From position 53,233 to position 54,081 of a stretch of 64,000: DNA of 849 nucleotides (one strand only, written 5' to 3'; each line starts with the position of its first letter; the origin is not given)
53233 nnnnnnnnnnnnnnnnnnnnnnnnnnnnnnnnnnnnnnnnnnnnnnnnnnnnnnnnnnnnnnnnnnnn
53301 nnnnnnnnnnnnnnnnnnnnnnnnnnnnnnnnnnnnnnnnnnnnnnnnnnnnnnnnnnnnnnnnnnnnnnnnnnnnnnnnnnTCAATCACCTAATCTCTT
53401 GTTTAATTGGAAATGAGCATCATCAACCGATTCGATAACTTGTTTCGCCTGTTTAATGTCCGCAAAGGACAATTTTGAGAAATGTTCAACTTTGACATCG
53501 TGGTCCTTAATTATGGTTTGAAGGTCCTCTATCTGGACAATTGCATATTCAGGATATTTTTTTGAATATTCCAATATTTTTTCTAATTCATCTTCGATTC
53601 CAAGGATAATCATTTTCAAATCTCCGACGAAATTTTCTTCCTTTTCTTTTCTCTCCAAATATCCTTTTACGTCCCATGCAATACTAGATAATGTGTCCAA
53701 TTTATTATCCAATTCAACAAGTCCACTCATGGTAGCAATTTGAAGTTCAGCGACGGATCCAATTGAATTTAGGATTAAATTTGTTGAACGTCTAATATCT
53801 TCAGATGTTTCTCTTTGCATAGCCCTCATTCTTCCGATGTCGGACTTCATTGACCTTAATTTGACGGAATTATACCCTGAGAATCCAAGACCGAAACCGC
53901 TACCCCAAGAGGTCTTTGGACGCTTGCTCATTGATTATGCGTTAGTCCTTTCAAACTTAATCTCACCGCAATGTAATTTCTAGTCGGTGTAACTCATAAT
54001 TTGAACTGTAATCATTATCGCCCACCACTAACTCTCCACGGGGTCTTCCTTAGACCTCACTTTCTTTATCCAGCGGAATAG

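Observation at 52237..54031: AT-rich 1.7-kb island at the tRNA-Arg 3' end, bounded by a perfect 16-bp direct repeat and lacking an integrase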

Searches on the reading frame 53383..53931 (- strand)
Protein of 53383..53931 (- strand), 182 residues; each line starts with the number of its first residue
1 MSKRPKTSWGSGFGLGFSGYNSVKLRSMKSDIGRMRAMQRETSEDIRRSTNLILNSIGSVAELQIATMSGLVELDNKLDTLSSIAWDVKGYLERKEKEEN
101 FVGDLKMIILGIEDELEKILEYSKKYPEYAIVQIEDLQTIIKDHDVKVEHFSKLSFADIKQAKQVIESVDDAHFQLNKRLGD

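Call 7: search_protein_families(library=pfam, proteins=[window:53383-53931:-], max_evalue=0.1)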
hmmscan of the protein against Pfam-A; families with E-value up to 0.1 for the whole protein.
window:53383-53931:- (182 aa): 0 families

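Call 8: search_protein_families(library=phrogs, proteins=[window:53383-53931:-], max_evalue=0.1)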
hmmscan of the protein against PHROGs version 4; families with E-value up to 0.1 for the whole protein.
window:53383-53931:- (182 aa): 3 families
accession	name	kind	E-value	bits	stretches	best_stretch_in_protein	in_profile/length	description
phrog_37794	-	unknown function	0.063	13.3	1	139-180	126-166/377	-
phrog_13258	-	head and packaging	0.068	14.7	0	41-94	39-92/92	virion structural protein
phrog_24175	-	unknown function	0.084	14.2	0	89-138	8-57/74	-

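Call 9: search_protein_families(library=padloc, proteins=[window:53383-53931:-], max_evalue=0.1)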
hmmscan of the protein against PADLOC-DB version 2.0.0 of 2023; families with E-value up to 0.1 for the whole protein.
window:53383-53931:- (182 aa): 0 families

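Call 11: find_homologous_proteins(query=window:53383-53931:-)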
Query window:53383-53931:- (182 aa): 7 proteins with E <= 0.001 among 83 candidates.
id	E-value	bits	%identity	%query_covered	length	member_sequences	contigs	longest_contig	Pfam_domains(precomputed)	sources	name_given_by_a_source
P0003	4.9e-109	380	100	98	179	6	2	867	-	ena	-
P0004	4.6e-93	328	86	100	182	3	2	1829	-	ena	-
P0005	7.0e-73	262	69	100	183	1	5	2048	-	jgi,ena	-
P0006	1.6e-65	238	66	99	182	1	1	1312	-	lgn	-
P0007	5.7e-59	217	56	100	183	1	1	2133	-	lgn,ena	-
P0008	3.2e-53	198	55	100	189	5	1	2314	-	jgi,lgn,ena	-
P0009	7.3e-34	135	47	100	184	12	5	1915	-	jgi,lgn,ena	-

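Call 12: find_encoding_contigs(protein=P0004, flank=10000, max_places=10)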
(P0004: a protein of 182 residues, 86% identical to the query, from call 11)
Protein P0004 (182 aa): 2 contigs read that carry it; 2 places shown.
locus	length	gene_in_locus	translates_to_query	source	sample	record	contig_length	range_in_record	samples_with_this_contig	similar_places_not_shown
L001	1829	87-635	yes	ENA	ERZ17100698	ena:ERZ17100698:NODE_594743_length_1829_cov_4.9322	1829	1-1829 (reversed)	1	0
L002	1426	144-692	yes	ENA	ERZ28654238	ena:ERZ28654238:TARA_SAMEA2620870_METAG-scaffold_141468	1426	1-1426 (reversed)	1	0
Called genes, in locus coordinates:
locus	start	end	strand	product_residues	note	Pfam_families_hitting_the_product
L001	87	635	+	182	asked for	-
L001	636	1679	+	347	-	PF02037:SAP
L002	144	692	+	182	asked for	-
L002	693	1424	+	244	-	?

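Call 13: find_encoding_contigs(protein=P0005, flank=10000, max_places=10)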
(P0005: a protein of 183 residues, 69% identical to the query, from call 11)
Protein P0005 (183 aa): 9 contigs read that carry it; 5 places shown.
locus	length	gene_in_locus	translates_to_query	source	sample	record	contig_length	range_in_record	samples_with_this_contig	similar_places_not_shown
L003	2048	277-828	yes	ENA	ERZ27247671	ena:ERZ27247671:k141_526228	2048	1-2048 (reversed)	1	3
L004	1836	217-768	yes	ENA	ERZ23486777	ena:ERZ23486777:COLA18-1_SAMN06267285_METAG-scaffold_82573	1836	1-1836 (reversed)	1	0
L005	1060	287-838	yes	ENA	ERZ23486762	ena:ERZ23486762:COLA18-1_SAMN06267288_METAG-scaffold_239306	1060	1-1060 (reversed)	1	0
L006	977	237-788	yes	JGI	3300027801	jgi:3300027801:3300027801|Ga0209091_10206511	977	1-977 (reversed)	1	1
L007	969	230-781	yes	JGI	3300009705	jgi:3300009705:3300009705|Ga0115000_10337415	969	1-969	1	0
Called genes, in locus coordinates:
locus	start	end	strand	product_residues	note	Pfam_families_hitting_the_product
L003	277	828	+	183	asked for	-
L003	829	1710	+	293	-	-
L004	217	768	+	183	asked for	-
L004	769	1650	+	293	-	-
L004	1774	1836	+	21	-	?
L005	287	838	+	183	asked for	-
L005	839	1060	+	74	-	?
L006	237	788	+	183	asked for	-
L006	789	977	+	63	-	?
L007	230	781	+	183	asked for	-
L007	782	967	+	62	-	?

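Call 14: find_encoding_contigs(protein=P0008, flank=10000, max_places=10)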
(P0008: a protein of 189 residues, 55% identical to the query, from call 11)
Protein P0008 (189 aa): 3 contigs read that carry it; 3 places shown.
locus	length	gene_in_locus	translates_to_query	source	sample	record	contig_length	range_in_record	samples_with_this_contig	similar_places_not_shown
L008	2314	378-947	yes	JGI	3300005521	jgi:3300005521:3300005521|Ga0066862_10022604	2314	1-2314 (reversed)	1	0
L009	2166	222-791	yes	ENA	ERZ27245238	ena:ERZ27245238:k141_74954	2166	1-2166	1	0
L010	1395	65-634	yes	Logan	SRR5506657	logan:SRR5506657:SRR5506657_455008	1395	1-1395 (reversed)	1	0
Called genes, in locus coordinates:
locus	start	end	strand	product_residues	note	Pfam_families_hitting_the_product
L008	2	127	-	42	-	?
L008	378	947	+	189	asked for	-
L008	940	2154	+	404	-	PF02037:SAP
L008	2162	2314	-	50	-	?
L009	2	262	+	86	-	?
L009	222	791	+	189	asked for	-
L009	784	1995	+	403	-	PF02037:SAP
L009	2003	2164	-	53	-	?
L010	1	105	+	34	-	?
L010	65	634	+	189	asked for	-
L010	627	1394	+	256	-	?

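Call 31: find_related_loci(query=window:53383-53931:-, collection=viral_contigs, flank=10000)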
Query window:53383-53931:- (182 aa) in viral_contigs; peptide patterns used: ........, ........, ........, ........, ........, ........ (x = any residue, [..] = any of these).
2 stretches matched a pattern, but none encodes a relative of the query by tblastn (E <= 1e-3).

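Call 62: predict_structure(alignment_id=A1)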
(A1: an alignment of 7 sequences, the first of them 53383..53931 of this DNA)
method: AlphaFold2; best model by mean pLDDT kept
length: 182 residues; sequences in the alignment: 7
mean_pLDDT: 64.2   pTM: 0.42
mean pLDDT of the five models: 64.2, 58.7, 51.6, 51.3, 51.0
residues with pLDDT >= 90: 0; 70-90: 82; 50-70: 65; < 50: 35
segments of 3 or more residues with pLDDT < 50: 1-29
pLDDT, mean of each block of 10 residues (from residue 1): 33 34 44 56 63 56 55 65 54 64 75 81 78 79 75 78 84 81 54
secondary structure, 60 per line:
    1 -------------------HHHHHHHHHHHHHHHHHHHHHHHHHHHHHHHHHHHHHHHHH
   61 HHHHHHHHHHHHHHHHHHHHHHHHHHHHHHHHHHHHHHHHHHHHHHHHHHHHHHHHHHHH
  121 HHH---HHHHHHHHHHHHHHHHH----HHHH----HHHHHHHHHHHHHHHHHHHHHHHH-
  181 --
elements in order: H20-123 H127-143 H148-151 H156-179

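Call 65: search_protein_representatives(alignment_id=A1)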
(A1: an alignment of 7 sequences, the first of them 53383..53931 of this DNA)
Query: 7 sequences, 182 profile positions. Proteins with E-value up to 0.001 (for the whole library): 94; up to 1e-10: 72; up to 1e-30: 19. The best 94 are listed.
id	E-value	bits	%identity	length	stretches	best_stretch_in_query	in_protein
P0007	3.8e-88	309.9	-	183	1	1-182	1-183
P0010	5.2e-58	211.7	-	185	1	10-182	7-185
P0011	1.2e-42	161.6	-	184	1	1-181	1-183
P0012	3.9e-41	156.8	-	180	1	1-181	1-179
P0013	7.3e-39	149.3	-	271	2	3-174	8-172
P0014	2.6e-38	147.5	-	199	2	48-182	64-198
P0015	3.8e-37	143.7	-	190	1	6-180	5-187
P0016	9.5e-37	142.4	-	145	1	38-182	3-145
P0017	1.6e-35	138.5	-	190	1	3-176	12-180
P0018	3.7e-35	137.3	-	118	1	68-180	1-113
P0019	3.3e-34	134.2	-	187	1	1-180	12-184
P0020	1.2e-33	132.4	-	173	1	6-178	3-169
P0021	1.3e-33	132.2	-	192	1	3-180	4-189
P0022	3.6e-33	130.8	-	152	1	28-182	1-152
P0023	1.2e-32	129.1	-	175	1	3-179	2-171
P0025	4.4e-32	127.3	-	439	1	1-180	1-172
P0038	7.7e-24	100.4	-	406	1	4-175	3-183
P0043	1.2e-22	96.5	-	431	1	4-179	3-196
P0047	8.2e-21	90.5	-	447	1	3-178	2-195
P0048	2.2e-20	89.1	-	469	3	39-178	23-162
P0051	1.3e-19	86.6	-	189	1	1-181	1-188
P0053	2.0e-19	86.0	-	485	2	45-177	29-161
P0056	1.4e-18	83.2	-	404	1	3-180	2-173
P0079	2.5e-11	59.6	-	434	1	1-170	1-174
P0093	7.3e-07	45.0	-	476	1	5-177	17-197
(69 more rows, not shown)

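Call 66: search_protein_families(library=pfam, proteins=[P0025, P0038, P0043, P0047, P0048, P0053, P0056, P0079, P0093, P0013], max_evalue=0.01)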
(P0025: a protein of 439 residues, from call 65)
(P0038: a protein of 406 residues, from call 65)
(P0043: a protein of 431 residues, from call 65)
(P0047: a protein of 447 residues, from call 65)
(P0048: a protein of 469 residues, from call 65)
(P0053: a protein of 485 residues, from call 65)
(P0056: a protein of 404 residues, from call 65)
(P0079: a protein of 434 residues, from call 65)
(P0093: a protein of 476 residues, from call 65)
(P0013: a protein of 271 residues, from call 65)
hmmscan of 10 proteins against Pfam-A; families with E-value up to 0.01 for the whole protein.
P0025 (439 aa): 1 family
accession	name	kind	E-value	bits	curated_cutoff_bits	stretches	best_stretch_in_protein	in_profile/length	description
PF02096.25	60KD_IMP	-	0.0062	17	35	0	238-315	25-90/163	60Kd inner membrane protein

P0038 (406 aa): 0 families

P0043 (431 aa): 0 families

P0047 (447 aa): 0 families

P0048 (469 aa): 0 families

P0053 (485 aa): 0 families

P0056 (404 aa): 0 families

P0079 (434 aa): 0 families

P0093 (476 aa): 0 families

P0013 (271 aa): 1 family
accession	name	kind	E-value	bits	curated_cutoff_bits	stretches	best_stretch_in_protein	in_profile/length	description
PF05335.18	DUF745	-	0.0029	17.8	33.3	0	204-261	59-116/183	Protein of unknown function (DUF745)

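Call 71: find_homologous_proteins(query=A4, max_evalue=0.00001)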
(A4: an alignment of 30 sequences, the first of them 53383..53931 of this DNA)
Query A4 (30 sequences) (182 aa, profile of the alignment): 18 proteins with E <= 0.00001 among 3077 candidates.
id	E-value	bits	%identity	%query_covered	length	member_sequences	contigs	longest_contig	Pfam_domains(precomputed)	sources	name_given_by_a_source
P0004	5.8e-73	262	86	100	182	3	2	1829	-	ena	-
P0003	5.9e-71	256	100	98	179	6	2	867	-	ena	-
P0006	2.9e-70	254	66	99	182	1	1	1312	-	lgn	-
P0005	4.2e-68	247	69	100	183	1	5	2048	-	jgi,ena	-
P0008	4.0e-67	243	55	100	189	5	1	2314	-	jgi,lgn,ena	-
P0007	7.3e-65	236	56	100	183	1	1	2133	-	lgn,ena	-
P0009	5.7e-60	220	47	100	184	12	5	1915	-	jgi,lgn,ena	-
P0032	1.0e-52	196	27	92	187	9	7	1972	-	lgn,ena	-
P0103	1.7e-52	196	36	95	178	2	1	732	-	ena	-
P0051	1.1e-48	183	24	99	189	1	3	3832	-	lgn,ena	-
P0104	5.1e-48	181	42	83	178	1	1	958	-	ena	-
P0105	7.9e-48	180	33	95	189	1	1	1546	-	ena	-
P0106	1.1e-47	180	33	95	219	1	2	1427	-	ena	-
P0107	4.5e-47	178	32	95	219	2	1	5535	-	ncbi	-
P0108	8.4e-47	177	33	95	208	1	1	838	-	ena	-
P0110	1.2e-42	164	27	99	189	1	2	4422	-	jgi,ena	-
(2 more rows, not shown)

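Call 72: find_encoding_contigs(protein=P0107, flank=6000, max_places=4)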
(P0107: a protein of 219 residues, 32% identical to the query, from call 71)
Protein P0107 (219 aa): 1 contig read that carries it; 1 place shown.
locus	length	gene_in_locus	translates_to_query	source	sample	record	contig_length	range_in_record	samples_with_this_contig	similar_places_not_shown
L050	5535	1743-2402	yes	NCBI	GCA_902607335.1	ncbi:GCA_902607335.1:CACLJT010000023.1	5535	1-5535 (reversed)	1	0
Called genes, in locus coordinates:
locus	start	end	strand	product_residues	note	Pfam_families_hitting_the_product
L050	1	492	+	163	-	?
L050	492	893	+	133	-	-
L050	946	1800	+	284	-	PF00239:Resolvase, PF07508:Recombinase (weak)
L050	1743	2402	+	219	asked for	-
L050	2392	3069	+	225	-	-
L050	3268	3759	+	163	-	PF14787:zf-CCHC_5 (faint)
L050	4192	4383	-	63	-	-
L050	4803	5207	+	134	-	-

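Call 73: find_encoding_contigs(protein=P0110, flank=6000, max_places=4)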
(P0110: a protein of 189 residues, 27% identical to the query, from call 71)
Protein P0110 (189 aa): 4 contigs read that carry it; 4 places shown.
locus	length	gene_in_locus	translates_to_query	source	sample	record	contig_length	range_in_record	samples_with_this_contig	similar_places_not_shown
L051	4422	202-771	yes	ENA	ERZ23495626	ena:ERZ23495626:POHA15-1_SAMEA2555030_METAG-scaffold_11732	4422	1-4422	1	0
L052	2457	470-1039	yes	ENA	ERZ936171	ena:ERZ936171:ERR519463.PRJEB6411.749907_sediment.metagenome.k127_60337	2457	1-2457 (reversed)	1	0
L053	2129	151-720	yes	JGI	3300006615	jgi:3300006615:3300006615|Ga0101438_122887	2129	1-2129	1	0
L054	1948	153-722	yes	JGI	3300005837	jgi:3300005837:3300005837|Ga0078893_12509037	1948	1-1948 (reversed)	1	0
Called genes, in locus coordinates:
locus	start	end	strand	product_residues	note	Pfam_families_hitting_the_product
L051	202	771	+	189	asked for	-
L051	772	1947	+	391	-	-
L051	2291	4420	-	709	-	?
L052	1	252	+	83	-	?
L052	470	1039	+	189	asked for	-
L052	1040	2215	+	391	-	-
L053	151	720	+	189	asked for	-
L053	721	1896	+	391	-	-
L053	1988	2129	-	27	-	?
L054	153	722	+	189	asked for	-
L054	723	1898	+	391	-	-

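Call 74: find_encoding_contigs(protein=P0051, flank=6000, max_places=4)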
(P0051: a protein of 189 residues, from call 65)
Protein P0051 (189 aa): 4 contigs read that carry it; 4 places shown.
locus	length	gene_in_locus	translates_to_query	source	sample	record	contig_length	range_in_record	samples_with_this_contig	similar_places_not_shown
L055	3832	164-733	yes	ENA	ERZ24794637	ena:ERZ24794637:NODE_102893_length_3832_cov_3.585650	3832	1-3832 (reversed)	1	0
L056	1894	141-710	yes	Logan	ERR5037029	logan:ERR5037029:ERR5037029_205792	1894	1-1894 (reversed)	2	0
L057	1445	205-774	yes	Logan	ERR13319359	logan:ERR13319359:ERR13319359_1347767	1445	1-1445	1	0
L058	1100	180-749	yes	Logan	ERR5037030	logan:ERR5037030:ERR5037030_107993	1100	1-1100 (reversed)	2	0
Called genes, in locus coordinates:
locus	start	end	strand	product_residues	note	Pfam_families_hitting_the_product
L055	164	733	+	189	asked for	-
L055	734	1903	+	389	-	-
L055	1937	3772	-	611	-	PF13589:HATPase_c_3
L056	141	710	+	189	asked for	-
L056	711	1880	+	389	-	-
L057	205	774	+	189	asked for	-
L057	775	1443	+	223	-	?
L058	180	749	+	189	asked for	-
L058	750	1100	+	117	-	?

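Call 77: fold_search(model_id=the predicted structure, library=pdb)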
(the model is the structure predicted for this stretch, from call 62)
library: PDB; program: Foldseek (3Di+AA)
matches with E <= 10: 117; with E <= 0.001: 0
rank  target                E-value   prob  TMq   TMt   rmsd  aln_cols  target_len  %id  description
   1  2odm_B                1.2e+00  0.25  0.24  0.42   6.1        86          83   15  Crystal structure of S. aureus YlaN, an essential leucine rich protein involved in the control of cell shape (released 2007-06-05)
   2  3lf9                  1.3e+00  0.14  0.19  0.26   9.4       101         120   17  Crystal structure of HIV epitope-scaffold 4E10_D0_1IS1A_001_C (released 2010-09-22)
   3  5jsb_B                1.3e+00  0.13  0.20  0.27  12.4        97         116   20  Crystal structure of Mcl1-inhibitor complex (released 2016-11-16)
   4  2yjk_C                1.4e+00  0.54  0.24  0.27   3.1        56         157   11  Structure of Dps from MICROBACTERIUM ARBORESCENS in the high iron form (released 2011-06-01)
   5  8rz0_G                1.5e+00  0.44  0.31  0.52   5.7        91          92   16  Synthetic immunogen RH5-34EM bound to monoclonal antibody R5.016 (released 2024-07-17)
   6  2yjk_G                1.6e+00  0.44  0.23  0.26   3.1        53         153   11  Structure of Dps from MICROBACTERIUM ARBORESCENS in the high iron form (released 2011-06-01)
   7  8rz0_A                1.6e+00  0.15  0.21  0.32   8.4        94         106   17  Synthetic immunogen RH5-34EM bound to monoclonal antibody R5.016 (released 2024-07-17)
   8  2yjj_H                1.7e+00  0.41  0.23  0.27   3.1        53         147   11  Structure of Dps from MICROBACTERIUM ARBORESCENS in the low iron form (released 2011-06-29)
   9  2yjk_A                1.9e+00  0.38  0.23  0.27   3.1        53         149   11  Structure of Dps from MICROBACTERIUM ARBORESCENS in the high iron form (released 2011-06-01)
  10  2yjk_B                1.9e+00  0.38  0.23  0.26   3.1        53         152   11  Structure of Dps from MICROBACTERIUM ARBORESCENS in the high iron form (released 2011-06-01)
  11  3onj                  2.0e+00  0.15  0.22  0.36   7.0        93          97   13  Crystal structure of yeast Vti1p_Habc domain (released 2011-07-20)
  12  2yjk_I                2.2e+00  0.18  0.17  0.20   5.7        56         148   12  Structure of Dps from MICROBACTERIUM ARBORESCENS in the high iron form (released 2011-06-01)
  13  3uun_A                2.2e+00  0.11  0.20  0.28   7.9        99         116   11  Crystal Structure of N-terminal first spectrin repeat of dystrophin (released 2012-09-19)
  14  4l8i_B                2.3e+00  0.21  0.24  0.37   8.2       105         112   15  Crystal structure of RSV epitope scaffold FFL_005 (released 2014-02-12)
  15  9had_A                2.3e+00  0.09  0.18  0.25   8.6        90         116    9  Der f 21 dust mite allergen with computationally designed DerF21_b10 binder (released 2024-12-18)
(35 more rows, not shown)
